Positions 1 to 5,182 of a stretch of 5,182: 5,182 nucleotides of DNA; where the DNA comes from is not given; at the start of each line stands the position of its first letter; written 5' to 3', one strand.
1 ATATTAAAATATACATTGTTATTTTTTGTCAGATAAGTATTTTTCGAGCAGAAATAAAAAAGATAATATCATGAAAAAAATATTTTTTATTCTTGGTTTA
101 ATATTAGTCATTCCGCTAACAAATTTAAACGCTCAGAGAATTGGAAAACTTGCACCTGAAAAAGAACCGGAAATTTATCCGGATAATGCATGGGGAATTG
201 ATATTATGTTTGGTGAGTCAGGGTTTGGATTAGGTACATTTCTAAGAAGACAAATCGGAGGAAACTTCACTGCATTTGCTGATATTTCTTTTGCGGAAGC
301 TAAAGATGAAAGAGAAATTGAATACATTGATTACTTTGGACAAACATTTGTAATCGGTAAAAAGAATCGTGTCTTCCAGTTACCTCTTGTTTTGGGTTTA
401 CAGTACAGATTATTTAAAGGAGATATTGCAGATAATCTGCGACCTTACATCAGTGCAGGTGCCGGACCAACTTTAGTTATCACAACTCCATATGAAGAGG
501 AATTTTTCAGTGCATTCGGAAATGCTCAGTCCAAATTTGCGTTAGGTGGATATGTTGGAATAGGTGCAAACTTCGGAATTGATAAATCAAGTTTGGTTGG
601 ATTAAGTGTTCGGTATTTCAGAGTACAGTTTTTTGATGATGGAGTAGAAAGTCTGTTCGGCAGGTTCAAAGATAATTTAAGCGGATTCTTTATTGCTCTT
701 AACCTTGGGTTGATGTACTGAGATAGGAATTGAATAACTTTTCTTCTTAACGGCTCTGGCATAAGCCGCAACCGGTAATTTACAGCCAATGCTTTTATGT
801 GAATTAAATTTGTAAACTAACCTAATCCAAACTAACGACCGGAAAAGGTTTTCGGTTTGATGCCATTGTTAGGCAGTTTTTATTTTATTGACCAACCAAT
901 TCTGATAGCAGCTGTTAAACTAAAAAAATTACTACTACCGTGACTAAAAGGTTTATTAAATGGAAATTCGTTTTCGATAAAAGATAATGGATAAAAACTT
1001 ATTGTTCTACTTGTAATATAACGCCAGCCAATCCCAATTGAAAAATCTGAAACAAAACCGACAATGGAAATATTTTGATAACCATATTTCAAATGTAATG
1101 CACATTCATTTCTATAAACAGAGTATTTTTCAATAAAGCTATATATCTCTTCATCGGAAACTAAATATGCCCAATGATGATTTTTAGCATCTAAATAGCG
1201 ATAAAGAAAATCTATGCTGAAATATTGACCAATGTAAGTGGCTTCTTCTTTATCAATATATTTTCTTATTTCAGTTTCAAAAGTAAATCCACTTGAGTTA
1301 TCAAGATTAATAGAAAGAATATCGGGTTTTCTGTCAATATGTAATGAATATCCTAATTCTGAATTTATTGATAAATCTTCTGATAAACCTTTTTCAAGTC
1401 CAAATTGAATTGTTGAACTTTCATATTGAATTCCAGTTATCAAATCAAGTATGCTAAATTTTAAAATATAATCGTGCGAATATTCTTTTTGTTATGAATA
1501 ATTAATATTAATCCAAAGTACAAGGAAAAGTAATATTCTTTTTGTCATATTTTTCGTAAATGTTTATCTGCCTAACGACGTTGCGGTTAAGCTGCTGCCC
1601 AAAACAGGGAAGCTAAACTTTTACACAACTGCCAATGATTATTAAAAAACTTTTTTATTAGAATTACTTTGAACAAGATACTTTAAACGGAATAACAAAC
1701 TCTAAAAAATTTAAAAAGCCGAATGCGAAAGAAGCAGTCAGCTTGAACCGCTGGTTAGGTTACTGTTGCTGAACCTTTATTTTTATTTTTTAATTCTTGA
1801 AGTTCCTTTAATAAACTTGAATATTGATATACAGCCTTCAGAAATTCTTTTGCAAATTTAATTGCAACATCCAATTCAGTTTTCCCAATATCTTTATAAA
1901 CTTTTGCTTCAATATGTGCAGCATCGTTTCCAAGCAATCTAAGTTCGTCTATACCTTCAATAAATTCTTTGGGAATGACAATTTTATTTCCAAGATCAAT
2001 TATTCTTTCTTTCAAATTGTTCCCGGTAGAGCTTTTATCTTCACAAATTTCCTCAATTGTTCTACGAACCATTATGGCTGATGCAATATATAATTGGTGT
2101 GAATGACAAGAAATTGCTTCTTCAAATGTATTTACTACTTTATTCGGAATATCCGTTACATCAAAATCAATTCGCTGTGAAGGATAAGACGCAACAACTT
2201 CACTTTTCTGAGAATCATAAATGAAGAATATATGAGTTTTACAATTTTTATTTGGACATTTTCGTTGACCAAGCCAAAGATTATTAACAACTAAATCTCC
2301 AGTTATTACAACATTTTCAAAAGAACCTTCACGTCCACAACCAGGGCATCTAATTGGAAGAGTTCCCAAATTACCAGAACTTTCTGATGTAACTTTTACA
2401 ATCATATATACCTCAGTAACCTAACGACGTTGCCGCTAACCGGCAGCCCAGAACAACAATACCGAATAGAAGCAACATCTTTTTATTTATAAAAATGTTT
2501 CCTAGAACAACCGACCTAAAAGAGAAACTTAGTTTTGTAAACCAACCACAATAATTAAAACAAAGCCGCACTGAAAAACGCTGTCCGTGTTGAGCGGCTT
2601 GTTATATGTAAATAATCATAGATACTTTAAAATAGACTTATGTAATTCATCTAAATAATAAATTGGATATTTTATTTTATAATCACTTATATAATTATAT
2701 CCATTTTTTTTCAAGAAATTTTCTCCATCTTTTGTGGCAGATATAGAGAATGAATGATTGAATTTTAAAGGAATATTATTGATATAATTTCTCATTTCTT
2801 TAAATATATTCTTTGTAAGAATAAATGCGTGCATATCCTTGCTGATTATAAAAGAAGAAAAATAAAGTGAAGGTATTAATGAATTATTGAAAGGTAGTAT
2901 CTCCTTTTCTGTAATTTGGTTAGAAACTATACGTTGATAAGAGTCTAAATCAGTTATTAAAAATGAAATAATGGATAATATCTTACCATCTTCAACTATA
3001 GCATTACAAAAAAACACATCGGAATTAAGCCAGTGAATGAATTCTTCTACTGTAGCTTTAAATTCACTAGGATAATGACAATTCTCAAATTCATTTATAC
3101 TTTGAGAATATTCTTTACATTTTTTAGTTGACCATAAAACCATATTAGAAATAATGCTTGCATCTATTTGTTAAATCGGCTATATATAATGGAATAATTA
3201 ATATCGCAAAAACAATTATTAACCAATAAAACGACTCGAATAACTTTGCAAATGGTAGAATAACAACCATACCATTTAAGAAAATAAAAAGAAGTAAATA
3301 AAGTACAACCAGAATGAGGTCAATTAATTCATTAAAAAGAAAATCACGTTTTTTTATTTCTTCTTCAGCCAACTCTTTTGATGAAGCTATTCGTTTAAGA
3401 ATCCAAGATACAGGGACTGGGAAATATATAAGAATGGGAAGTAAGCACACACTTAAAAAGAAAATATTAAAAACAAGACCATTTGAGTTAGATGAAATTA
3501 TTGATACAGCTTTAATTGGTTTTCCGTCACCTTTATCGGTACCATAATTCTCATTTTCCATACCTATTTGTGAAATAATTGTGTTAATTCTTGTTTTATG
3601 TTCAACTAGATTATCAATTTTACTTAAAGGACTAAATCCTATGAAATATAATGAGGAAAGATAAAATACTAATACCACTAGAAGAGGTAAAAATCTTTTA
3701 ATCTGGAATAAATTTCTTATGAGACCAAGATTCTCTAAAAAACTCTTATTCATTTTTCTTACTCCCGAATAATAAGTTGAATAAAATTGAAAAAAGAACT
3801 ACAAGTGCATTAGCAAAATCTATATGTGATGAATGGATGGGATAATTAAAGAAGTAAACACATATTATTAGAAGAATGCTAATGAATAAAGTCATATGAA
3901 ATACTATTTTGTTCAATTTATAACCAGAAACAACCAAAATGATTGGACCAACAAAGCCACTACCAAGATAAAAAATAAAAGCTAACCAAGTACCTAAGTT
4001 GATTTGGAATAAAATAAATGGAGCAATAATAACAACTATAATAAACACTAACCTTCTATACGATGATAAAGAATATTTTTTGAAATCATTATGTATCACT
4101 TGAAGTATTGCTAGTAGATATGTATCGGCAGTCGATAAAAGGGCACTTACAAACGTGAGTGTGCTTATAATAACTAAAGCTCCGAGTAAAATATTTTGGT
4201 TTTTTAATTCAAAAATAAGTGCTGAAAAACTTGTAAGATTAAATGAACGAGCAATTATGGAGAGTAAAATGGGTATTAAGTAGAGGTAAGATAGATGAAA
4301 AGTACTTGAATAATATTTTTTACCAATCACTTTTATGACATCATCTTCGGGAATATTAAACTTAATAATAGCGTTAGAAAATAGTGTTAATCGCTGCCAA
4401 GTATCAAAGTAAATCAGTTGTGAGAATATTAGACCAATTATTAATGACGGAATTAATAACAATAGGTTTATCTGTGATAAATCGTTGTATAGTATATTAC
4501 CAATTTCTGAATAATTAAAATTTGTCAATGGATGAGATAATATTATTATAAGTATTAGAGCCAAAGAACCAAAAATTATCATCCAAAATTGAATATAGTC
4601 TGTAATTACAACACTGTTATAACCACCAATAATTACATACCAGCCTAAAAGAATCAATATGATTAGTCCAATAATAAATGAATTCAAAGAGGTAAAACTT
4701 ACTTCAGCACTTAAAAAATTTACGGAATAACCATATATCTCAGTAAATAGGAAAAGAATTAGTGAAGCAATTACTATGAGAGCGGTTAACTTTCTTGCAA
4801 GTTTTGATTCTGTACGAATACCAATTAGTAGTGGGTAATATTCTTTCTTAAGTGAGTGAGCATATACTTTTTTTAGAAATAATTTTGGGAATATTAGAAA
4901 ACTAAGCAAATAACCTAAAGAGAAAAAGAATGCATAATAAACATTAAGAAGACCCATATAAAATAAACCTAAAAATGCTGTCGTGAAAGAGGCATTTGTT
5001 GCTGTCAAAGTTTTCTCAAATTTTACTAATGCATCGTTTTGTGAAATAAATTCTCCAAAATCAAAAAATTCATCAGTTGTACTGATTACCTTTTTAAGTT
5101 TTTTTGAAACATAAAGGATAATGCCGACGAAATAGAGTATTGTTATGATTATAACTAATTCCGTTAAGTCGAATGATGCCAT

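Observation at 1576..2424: Self-contained cassette encoding a Zn-ribbon + DUF4145-like protein: candidate single-gene defence or stress effector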

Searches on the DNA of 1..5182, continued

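Call 56: search_with_rna_model(model_id=R2, sources=[window, L001, L003, L006, L007, L008, L009, L010, L011, L012, L013, L014, L015, L016, L017, L018, L019, L020, L021, L022, L023, L024, L025, L026, L027, L028, L029, L030, L031, L032, L033, L034, L035, L036, L037, L038, L039, L040, L041, L042, L043, L044, L045, L046, L047, L048, L049, L050, L051, L052, L053, L054, L055, L056, L057, L058, L059, L060, L061, L062, L063, L064, L065, L066, L067, L068, L069, L070, L071, L072, L073, L074, L075, L076, L077, L078, L079, L080, L081, L082, L083, L084, L085], max_evalue=10, make_alignment=false)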
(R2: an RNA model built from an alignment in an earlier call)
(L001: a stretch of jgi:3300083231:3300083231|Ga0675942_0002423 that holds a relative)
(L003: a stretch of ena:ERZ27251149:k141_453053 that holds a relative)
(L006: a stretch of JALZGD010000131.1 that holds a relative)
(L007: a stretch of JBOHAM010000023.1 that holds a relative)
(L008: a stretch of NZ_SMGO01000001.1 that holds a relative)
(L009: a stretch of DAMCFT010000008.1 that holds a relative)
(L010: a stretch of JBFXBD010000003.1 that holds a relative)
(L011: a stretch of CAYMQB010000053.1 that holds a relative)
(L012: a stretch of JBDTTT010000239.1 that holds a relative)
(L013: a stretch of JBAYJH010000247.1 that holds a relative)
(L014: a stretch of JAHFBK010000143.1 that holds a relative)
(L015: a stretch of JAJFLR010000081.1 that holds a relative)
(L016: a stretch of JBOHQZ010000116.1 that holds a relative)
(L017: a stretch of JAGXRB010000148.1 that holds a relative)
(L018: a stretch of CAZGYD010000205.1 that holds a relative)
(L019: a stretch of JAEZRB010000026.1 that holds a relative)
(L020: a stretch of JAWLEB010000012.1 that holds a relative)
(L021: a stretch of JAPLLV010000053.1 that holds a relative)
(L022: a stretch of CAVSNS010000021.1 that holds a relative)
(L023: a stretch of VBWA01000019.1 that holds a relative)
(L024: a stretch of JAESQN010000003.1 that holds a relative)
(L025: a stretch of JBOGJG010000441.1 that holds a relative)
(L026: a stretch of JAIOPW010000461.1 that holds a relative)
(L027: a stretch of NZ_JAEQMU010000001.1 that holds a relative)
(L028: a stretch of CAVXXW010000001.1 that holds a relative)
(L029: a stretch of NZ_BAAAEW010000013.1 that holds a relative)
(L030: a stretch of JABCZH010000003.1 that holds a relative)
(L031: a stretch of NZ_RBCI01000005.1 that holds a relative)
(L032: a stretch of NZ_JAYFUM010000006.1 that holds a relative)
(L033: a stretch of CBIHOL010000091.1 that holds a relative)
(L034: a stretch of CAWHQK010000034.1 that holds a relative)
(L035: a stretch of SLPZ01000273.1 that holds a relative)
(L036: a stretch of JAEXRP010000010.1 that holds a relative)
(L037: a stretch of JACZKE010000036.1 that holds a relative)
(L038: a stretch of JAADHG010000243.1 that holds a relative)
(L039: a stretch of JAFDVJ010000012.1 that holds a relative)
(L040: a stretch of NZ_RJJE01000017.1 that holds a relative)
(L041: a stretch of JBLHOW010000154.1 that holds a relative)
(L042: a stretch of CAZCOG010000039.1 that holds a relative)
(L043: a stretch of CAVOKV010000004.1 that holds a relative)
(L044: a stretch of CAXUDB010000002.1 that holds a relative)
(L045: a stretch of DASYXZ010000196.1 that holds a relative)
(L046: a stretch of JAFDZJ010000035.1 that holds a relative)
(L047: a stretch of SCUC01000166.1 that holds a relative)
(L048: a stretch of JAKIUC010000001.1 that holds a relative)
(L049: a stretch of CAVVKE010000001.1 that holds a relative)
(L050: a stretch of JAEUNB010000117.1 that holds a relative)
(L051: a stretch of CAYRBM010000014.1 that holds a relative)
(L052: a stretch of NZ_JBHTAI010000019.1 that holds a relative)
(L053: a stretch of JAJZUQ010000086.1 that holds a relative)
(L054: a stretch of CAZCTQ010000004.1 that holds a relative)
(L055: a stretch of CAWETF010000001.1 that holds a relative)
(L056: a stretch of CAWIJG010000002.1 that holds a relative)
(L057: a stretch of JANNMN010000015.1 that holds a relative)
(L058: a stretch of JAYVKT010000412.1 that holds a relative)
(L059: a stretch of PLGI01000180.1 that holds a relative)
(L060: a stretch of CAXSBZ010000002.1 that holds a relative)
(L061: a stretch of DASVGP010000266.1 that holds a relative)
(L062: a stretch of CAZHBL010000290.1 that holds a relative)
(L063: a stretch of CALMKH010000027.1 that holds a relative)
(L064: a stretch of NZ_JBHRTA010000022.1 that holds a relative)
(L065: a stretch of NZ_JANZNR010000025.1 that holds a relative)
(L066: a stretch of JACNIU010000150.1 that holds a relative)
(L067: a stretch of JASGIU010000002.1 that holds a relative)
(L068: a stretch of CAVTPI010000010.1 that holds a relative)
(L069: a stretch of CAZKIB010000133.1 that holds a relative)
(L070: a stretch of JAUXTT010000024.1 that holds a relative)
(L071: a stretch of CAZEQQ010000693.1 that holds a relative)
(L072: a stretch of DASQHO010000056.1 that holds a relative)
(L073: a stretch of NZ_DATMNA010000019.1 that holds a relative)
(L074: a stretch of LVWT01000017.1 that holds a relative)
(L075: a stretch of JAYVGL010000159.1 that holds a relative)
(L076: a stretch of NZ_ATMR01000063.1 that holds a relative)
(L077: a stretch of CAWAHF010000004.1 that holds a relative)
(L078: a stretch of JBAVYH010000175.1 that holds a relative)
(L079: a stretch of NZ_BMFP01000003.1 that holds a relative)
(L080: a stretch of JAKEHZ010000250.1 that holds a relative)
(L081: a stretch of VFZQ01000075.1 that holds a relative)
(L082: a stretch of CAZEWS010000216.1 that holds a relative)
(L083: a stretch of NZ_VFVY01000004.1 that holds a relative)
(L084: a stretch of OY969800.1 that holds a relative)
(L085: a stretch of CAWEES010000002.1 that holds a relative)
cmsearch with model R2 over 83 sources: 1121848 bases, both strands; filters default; matches with E-value up to 10: 33.
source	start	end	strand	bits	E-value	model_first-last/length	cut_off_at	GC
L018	7583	7653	+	95.2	8.2e-21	1-71/71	no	0.63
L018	1614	1683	+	93.4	2.4e-20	1-71/71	no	0.69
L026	2352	2422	+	91.4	7.7e-20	1-71/71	no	0.65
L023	8903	8972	+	84.1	6.2e-18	1-71/71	no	0.67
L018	5247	5316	+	79.5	9.4e-17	1-71/71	no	0.61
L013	1333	1402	+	65.2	4.8e-13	1-71/71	no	0.53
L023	10629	10697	+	63.3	1.5e-12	1-71/71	no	0.65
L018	3032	3095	+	59.7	1.3e-11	1-71/71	no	0.72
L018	9437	9504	+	55.8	1.3e-10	1-71/71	no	0.6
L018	2423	2486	+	49.9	4.6e-09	1-71/71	no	0.69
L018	9005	9067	+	48.2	1.2e-08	1-71/71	no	0.7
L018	13238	13298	+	43.5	2e-07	1-71/71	no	0.84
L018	6551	6622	+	42.2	4.5e-07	1-71/71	no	0.68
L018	534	596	+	41.6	6.5e-07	1-71/71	no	0.71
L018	4050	4145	+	40.9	9.6e-07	1-71/71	no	0.68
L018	6866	6937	+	38.7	3.6e-06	1-71/71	no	0.68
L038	3613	3679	+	33.6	7.8e-05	1-71/71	no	0.46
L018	4503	4583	+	29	0.0012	1-71/71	no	0.6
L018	1614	1683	-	24.2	0.02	1-71/71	no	0.69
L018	5631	5702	+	22.7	0.052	1-71/71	no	0.67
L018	8245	8305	+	21.8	0.085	1-71/71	no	0.66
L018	7583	7653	-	20.6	0.18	1-71/71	no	0.63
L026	3618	3682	+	20.4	0.2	1-71/71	no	0.65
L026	2352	2422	-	19.1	0.44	1-71/71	no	0.65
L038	6885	6978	+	18.7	0.54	1-71/71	no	0.47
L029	6849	6898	-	16.2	2.5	1-71/71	no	0.72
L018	3550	3621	-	15.6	3.6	1-71/71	no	0.69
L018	2423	2486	-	15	5.1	1-71/71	no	0.69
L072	5358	5424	+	15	5.1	1-71/71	no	0.72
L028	7272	7318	-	14.9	5.3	1-71/71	no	0.79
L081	3904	3963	-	14.9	5.5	1-71/71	no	0.65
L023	8903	8972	-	14.4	7.2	1-71/71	no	0.67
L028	2242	2344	+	14.2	8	1-71/71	no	0.63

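Call 57: search_with_rna_model(model_id=R2, source=window, filters=off, max_evalue=10, show_alignments=5)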
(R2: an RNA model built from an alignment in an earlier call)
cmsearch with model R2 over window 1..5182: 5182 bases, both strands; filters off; matches with E-value up to 10: 7.
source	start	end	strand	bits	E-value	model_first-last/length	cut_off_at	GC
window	1570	1592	-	7.2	2.4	1-71/71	no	0.57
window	572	615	-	7.1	2.6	1-71/71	no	0.34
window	5063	5104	+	6.5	3.8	1-71/71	no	0.21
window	3083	3107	+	5.2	8.2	1-71/71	no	0.24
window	820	874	+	5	9.1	1-71/71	no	0.44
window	4172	4201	+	5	9.3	1-71/71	no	0.3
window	1051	1079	+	4.9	9.5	1-71/71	no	0.28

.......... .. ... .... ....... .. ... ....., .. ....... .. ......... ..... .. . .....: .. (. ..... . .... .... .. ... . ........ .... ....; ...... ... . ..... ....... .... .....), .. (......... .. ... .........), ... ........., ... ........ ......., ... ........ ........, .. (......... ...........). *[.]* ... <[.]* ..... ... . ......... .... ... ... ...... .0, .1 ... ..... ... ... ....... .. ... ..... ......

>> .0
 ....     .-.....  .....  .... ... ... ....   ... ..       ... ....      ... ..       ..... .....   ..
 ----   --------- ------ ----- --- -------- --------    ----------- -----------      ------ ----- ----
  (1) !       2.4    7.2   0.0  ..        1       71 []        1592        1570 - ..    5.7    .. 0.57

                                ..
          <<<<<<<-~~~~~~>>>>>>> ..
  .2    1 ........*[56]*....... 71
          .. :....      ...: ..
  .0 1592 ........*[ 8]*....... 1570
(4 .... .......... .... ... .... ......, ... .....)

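Call 85: search_rna_families(source=window, threshold=gathering)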
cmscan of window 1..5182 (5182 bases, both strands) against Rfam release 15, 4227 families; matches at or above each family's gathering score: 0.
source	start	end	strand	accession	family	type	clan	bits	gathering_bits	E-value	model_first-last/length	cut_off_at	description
